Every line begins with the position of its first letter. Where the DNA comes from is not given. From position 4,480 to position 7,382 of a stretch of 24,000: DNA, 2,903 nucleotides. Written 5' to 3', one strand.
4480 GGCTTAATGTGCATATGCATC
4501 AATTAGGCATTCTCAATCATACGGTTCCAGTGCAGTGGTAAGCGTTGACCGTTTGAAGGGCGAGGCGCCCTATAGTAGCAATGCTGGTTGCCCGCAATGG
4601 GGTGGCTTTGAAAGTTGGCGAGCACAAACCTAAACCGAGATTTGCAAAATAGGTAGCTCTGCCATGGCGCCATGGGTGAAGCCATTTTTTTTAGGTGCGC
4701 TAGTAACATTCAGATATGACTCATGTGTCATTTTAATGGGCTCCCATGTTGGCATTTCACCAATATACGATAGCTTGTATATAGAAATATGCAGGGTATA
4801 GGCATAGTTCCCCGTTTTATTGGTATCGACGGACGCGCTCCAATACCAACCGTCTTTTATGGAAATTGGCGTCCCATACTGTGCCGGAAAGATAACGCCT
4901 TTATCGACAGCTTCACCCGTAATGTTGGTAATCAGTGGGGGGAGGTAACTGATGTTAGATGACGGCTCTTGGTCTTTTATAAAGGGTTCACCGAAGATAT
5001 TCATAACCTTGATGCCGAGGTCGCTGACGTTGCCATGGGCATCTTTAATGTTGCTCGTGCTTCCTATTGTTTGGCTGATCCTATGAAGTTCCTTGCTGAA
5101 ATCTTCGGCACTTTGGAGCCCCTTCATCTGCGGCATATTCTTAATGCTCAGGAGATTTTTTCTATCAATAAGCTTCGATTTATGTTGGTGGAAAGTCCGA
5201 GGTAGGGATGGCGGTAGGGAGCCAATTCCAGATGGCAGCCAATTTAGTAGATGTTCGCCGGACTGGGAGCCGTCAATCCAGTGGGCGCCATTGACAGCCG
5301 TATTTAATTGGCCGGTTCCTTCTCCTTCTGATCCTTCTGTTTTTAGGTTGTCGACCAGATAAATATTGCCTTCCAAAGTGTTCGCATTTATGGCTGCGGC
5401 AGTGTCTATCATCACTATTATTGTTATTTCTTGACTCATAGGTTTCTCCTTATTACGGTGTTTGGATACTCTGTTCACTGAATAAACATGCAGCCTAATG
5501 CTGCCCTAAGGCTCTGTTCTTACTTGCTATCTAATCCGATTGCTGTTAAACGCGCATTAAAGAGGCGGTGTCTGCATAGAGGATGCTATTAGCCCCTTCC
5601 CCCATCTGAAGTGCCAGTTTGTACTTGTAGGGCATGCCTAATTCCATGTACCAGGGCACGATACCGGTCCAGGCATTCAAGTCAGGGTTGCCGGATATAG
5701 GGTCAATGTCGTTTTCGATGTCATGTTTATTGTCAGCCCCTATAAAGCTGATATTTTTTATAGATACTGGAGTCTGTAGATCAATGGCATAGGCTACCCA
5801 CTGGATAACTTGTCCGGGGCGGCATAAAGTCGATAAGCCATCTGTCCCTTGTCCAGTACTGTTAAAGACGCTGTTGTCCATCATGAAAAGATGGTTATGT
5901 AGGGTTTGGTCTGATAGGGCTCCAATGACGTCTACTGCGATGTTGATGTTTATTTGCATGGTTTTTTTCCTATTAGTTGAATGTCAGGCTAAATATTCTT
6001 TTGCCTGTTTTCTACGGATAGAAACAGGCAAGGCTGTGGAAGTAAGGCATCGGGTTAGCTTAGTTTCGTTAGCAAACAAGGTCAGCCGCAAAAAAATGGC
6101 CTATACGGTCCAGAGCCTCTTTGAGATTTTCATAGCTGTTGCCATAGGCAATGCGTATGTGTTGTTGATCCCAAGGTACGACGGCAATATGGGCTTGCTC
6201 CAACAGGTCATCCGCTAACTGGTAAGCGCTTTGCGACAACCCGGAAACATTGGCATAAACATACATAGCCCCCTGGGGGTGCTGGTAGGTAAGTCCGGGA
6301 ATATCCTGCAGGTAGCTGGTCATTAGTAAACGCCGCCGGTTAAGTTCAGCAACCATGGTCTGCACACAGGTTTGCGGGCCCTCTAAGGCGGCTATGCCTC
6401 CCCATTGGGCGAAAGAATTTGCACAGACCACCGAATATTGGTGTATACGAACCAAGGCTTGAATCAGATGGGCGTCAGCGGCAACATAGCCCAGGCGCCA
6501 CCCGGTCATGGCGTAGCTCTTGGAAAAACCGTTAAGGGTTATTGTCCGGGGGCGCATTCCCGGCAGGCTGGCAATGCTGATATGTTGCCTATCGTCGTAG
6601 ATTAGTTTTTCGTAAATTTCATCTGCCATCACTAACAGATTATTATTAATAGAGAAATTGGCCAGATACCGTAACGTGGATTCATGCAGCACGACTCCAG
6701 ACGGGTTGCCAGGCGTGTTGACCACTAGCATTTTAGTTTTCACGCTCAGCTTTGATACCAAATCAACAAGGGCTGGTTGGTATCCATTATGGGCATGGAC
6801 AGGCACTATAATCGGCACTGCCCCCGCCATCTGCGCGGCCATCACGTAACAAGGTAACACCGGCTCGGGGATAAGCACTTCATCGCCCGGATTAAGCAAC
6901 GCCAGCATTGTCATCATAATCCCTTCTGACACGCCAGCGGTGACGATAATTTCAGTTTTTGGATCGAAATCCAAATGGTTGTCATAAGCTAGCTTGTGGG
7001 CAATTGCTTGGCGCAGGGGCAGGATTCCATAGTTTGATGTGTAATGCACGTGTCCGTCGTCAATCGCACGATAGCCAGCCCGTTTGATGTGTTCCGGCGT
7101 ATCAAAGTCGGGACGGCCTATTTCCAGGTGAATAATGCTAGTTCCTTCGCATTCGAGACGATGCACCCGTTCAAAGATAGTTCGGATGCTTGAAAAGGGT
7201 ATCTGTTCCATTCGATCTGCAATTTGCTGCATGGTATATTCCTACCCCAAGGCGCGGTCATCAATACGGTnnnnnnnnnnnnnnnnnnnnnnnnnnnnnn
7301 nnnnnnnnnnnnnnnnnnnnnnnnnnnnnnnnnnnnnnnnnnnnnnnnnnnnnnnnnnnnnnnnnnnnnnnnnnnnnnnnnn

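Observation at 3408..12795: AHL quorum-sensing module joined to an orphan three-enzyme cassette and a four-gene AidA/PixA array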

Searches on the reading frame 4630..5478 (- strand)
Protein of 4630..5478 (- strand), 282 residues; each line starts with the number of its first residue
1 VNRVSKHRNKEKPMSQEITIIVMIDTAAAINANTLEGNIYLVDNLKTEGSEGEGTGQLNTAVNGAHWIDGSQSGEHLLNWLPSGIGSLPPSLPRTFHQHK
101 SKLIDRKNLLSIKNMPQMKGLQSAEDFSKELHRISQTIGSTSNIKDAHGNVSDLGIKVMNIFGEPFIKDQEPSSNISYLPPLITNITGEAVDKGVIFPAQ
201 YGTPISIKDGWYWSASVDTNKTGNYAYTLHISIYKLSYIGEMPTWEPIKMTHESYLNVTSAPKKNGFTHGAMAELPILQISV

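Call 4: search_protein_families(library=pfam, proteins=[window:4630-5478:-], max_evalue=0.01)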
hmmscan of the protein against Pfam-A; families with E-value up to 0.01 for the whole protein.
window:4630-5478:- (282 aa): 0 families

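Call 5: search_protein_families(library=ncbifam, proteins=[window:4630-5478:-], max_evalue=0.01)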
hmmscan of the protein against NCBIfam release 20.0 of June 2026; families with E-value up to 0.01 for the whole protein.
window:4630-5478:- (282 aa): 1 family
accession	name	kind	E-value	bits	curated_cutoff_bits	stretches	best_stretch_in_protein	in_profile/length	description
NF049870.1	MakCD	subfamily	1.7e-12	47.4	110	1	18-64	1-47/122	alpha-pore-forming tripartite toxin MakABE regulator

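Call 6: search_protein_families(library=pfam, proteins=[window:4630-5478:-], max_evalue=10)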
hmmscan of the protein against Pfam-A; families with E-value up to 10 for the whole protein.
window:4630-5478:- (282 aa): 0 families

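Call 20: search_protein_families(library=padloc, proteins=[window:4630-5439:-], max_evalue=0.01)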
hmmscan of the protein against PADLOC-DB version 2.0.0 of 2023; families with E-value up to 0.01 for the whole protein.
window:4630-5439:- (269 aa): 0 families

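Call 32: find_homologous_proteins(query=window:4630-5439:-)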
Query window:4630-5439:- (269 aa): 137 proteins with E <= 0.001 among 501 candidates; the best 120 are listed.
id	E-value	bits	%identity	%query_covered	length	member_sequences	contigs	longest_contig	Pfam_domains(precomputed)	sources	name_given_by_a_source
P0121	5.0e-177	605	100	100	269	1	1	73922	-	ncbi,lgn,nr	ncbi:MAG: hypothetical protein Q7U57_12435 [Methylovulum sp.]|nr:hypothetical protein [Methylovulum 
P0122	1.0e-96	341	59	95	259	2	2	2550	-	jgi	jgi:hypothetical protein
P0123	1.6e-95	337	58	99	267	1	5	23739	-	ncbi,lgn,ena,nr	ncbi:MAG: hypothetical protein KAW12_15375 [Candidatus Aminicenantes bacterium]|nr:hypothetical prot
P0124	9.2e-93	328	59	99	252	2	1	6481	-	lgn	-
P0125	8.0e-92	325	58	96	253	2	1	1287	-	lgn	-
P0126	1.2e-90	321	56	99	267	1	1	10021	-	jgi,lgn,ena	-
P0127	2.0e-89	317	58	98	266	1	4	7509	-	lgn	-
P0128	9.0e-87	309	58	98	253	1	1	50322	-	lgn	-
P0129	3.2e-86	307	52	98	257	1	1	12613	-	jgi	jgi:hypothetical protein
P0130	3.1e-85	304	52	99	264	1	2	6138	-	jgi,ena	-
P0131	5.5e-85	303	49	98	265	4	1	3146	-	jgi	-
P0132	8.4e-85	302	51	98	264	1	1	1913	-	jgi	-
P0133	1.9e-84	301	53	99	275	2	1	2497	-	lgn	-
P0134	1.2e-83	299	53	99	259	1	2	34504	-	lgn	-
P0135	1.9e-82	295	53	99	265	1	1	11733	-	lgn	-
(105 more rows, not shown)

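Call 48: predict_structure(alignment_id=A2)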
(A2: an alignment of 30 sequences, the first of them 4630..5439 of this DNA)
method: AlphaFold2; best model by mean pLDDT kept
length: 269 residues; sequences in the alignment: 30
mean_pLDDT: 85.5   pTM: 0.78
mean pLDDT of the five models: 85.5, 83.1, 82.9, 81.7, 81.2
residues with pLDDT >= 90: 110; 70-90: 132; 50-70: 21; < 50: 6
segments of 3 or more residues with pLDDT < 50: 190-195
pLDDT, mean of each block of 10 residues (from residue 1): 87 94 95 88 91 85 90 79 85 89 83 86 83 88 87 83 87 96 80 54 93 96 91 95 92 70 59
secondary structure, 60 per line:
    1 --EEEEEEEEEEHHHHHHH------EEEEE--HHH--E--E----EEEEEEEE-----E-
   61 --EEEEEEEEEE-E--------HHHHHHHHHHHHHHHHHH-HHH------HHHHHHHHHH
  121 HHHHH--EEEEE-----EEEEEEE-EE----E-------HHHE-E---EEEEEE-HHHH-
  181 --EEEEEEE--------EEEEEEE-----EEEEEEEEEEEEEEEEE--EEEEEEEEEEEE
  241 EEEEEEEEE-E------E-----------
elements in order: E3-12 H13-19 E26-30 E46-53 E63-72 H83-100 H111-125 E128-132 E138-144 E169-174 H176-179 E183-189 E198-204 E210-226 E229-249

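Call 52: fold_search(model_id=the predicted structure, library=pdb)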
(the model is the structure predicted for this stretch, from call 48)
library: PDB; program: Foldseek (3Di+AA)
matches with E <= 10: 673; with E <= 0.001: 9
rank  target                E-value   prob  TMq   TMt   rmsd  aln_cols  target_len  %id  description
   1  8rqy                  6.7e-07  1.00  0.37  0.73   5.8       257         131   13  MakC and MakD are two proteins associated with a tripartite toxin of Vibrio cholerae (released 2024-09-25)
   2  6tct_A                1.4e-06  1.00  0.39  0.79   4.9       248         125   15  MakD from the mak operon of Vibrio cholerae (released 2020-11-18)
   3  4lzk_A                5.0e-05  1.00  0.41  0.66   5.8       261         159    8  Crystal structure of inclusion body protein (PixA pfam12306) from Burkholderia cenocepacia J2315 (released 2013-11-13)
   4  4lzk_F                1.3e-04  1.00  0.39  0.61   6.3       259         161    8  Crystal structure of inclusion body protein (PixA pfam12306) from Burkholderia cenocepacia J2315 (released 2013-11-13)
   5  4lzk_D                1.8e-04  1.00  0.40  0.65   6.7       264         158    8  Crystal structure of inclusion body protein (PixA pfam12306) from Burkholderia cenocepacia J2315 (released 2013-11-13)
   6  4lzk_E                2.1e-04  1.00  0.39  0.62   5.9       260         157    9  Crystal structure of inclusion body protein (PixA pfam12306) from Burkholderia cenocepacia J2315 (released 2013-11-13)
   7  4lzk_C                3.8e-04  1.00  0.39  0.58   7.1       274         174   10  Crystal structure of inclusion body protein (PixA pfam12306) from Burkholderia cenocepacia J2315 (released 2013-11-13)
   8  4lzk_B                4.6e-04  1.00  0.36  0.55   7.0       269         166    9  Crystal structure of inclusion body protein (PixA pfam12306) from Burkholderia cenocepacia J2315 (released 2013-11-13)
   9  3njm                  6.5e-04  1.00  0.30  0.61   7.6       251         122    7  P117A mutant of SO1698 protein, an aspartic peptidase from Shewanella oneidensis. (released 2010-07-21)
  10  4q52_B                1.5e-03  0.99  0.31  0.45  15.1       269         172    7  2.60 Angstrom resolution crystal structure of a conserved uncharacterized protein from Chitinophaga pinensis DSM 2588 (released 2014-05-07)
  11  4q52_A                1.7e-03  0.98  0.30  0.44  15.3       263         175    8  2.60 Angstrom resolution crystal structure of a conserved uncharacterized protein from Chitinophaga pinensis DSM 2588 (released 2014-05-07)
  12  3nji_A                1.9e-03  1.00  0.30  0.64   7.4       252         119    8  S114A mutant of SO1698 protein, an aspartic peptidase from Shewanella oneidensis. (released 2010-09-22)
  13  9n5o_B                2.2e-03  0.20  0.15  0.13  21.9       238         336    8  Endogenous Pfs230D7-8 in complex with 18F25 (released 2025-10-15)
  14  3njk                  2.9e-03  1.00  0.31  0.63   7.5       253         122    8  D116A mutant of SO1698 protein, an aspartic peptidase from Shewanella oneidensis, at pH5.5 (released 2010-07-21)
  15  3njh_A                4.2e-03  0.99  0.28  0.53  10.0       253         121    8  D37A mutant of SO1698 protein, an aspartic peptidase from Shewanella oneidensis. (released 2010-07-14)
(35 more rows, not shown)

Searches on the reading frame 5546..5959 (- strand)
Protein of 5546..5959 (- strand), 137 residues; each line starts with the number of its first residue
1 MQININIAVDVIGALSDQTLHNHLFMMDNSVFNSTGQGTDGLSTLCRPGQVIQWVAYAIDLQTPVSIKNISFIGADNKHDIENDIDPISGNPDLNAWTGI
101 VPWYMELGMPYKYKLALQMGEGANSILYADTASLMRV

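Call 4: search_protein_families(library=pfam, proteins=[window:5546-5959:-], max_evalue=0.01)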
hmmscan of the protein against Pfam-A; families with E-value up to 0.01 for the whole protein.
window:5546-5959:- (137 aa): 0 families

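Call 5: search_protein_families(library=ncbifam, proteins=[window:5546-5959:-], max_evalue=0.01)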
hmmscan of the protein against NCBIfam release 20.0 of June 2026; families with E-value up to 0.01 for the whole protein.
window:5546-5959:- (137 aa): 1 family
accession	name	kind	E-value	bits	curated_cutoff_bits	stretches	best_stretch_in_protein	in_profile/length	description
NF049870.1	MakCD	subfamily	4.3e-15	55.9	110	1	3-124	1-118/122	alpha-pore-forming tripartite toxin MakABE regulator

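Call 6: search_protein_families(library=pfam, proteins=[window:5546-5959:-], max_evalue=10)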
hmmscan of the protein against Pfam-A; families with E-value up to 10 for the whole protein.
window:5546-5959:- (137 aa): 0 families

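Call 20: search_protein_families(library=padloc, proteins=[window:5546-5959:-], max_evalue=0.01)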
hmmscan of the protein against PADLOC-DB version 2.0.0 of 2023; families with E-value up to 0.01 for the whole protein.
window:5546-5959:- (137 aa): 0 families

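Call 69: search_solved_structures(query=A5, max_evalue=1)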
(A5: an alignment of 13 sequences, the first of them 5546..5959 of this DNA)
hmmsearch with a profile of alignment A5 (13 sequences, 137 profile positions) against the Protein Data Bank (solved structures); distinct sequences matched with E-value up to 1: 10.
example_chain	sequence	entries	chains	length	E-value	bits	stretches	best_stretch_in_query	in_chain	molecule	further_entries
8rqy_A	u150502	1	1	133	1.8e-10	44.1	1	1-67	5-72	Inclusion body protein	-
6tct_B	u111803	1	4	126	4.3e-09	39.6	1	1-66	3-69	MakD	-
2vkf_A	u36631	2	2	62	0.042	17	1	67-122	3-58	DODECIN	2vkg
4b2h_A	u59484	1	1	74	0.05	16.8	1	67-122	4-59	DODECIN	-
2cc6_A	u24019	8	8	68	0.57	13.3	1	67-122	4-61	VNG1446H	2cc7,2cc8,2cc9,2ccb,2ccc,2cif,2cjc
2cie_A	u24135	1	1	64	0.63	13.2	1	67-121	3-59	VNG1446H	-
2vx9_A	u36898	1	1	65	0.64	13.2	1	67-121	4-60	DODECIN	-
1mog_A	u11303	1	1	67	0.66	13.1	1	67-122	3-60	Dodecin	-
4b2j_A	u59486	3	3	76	0.74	13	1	67-122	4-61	DODECIN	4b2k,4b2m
21jh_A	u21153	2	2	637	0.93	12.7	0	91-118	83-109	1,4-alpha-glucan branching enzyme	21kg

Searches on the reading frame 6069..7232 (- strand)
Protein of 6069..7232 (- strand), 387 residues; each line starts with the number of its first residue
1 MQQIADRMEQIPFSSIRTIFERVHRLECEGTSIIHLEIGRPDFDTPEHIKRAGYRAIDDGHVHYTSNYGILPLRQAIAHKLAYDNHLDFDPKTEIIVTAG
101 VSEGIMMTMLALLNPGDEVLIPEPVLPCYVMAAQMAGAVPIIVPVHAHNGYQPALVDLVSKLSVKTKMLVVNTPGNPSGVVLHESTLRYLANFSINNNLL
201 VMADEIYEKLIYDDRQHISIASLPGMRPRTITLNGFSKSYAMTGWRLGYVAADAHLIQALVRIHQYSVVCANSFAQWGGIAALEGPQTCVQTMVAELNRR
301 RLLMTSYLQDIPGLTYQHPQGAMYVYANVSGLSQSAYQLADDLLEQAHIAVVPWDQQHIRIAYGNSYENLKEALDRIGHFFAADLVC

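Call 4: search_protein_families(library=pfam, proteins=[window:6069-7232:-], max_evalue=0.01)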
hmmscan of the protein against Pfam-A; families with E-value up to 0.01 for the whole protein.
window:6069-7232:- (387 aa): 1 family
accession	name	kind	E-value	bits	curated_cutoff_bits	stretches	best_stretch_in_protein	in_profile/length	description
PF00155.27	Aminotran_1_2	-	4.1e-64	217.5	19.7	1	32-377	2-361/361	Aminotransferase class I and II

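Call 5: search_protein_families(library=ncbifam, proteins=[window:6069-7232:-], max_evalue=0.01)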
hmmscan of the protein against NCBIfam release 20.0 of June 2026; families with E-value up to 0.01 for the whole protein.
window:6069-7232:- (387 aa): 69 families (the best 25 are shown)
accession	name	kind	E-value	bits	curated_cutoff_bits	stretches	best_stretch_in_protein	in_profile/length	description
NF005816.0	PRK07682.1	equivalog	6.1e-96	321.4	620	1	3-382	5-384/390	aminotransferase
NF041091.1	asp_aminotase_Arch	equivalog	3.5e-94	315.7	550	1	7-381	3-375/376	aspartate aminotransferase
NF005817.0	PRK07683.1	equivalog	6.9e-94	314.7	575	1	2-382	3-382/387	aminotransferase A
NF041364.1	GntC_guanitoxin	equivalog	1e-89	300.9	415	1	36-380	3-356/356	guanitoxin biosynthesis PLP-dependent (S)-gamma-hydroxy-L-arginine cyclodehydratase GntC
NF006229.0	PRK08361.1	equivalog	1.5e-88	297.5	624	1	4-378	10-385/391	aspartate aminotransferase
NF005588.0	PRK07309.1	equivalog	1.9e-81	274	576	1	2-382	5-387/391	pyridoxal phosphate-dependent aminotransferase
NF005855.0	PRK07777.1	equivalog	6.4e-78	262.8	553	1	17-377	15-384/391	pyridoxal phosphate-dependent aminotransferase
NF006514.0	PRK08960.1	equivalog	8e-78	261.9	554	1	2-379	3-383/388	pyridoxal phosphate-dependent aminotransferase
NF004769.0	PRK06107.1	equivalog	8.6e-78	261.9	617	1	3-333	5-336/402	aspartate transaminase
NF004770.0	PRK06108.1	subfamily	2.2e-76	257.2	422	1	2-382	11-393/396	pyridoxal phosphate-dependent aminotransferase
NF006230.0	PRK08363.1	equivalog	2.6e-75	253.7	534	1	4-382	4-393/398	alanine aminotransferase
NF004975.0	PRK06348.1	equivalog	2.6e-74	250.5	549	1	17-378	15-380/384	pyridoxal phosphate-dependent aminotransferase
NF006488.0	PRK08912.1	equivalog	1.1e-71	241.9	498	1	15-381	11-384/387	aminotransferase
NF006756.0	PRK09276.1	subfamily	2e-71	241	507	1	3-378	3-383/387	LL-diaminopimelate aminotransferase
TIGR03540.1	DapC_direct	equivalog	6.9e-71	239.2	593.25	1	3-379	1-382/383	LL-diaminopimelate aminotransferase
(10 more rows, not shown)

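Call 9: find_encoding_contigs(protein=window:6069-7232:-, flank=10000, max_places=8)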
Protein window:6069-7232:- (387 aa): 1 contig read that carries it; 1 place shown.
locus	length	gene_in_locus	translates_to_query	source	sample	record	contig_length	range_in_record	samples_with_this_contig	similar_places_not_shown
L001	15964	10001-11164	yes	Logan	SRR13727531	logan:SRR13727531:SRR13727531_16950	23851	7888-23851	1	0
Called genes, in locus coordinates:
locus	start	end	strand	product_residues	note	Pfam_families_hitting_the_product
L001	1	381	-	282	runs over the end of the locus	PF02195:ParB_N, PF13384:HTH_23 (faint), PF17762:HTH_ParB, PF23552:ParB_C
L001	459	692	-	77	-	-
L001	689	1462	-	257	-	PF00142:Fer4_NifH (weak), PF01656:CbiA, PF02374:ArsA_ATPase (weak), PF06564:CBP_BcsQ, PF09140:MipZ, PF10609:ParA, PF13614:AAA_31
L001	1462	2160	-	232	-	PF02527:GidB, PF05175:MTS (weak), PF13847:Methyltransf_31 (weak)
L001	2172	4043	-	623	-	PF00890:FAD_binding_2 (faint), PF01134:GIDA, PF01266:DAO (faint), PF07992:Pyr_redox_2 (weak), PF12831:FAD_oxidored, PF21680:GIDA_C_1st, PF13932:SAM_GIDA_C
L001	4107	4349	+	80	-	PF23876:DUF7230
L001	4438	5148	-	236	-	PF03472:Autoind_bind, PF00196:GerE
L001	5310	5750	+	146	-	PF16245:DUF4902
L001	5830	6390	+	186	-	PF00765:Autoind_synth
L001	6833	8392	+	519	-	PF00282:Pyridoxal_deC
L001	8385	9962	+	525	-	-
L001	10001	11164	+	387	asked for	PF00155:Aminotran_1_2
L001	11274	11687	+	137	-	-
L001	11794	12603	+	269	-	-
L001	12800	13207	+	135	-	-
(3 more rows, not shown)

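Call 20: search_protein_families(library=padloc, proteins=[window:6069-7232:-], max_evalue=0.01)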
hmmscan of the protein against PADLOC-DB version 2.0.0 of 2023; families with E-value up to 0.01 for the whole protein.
window:6069-7232:- (387 aa): 0 families
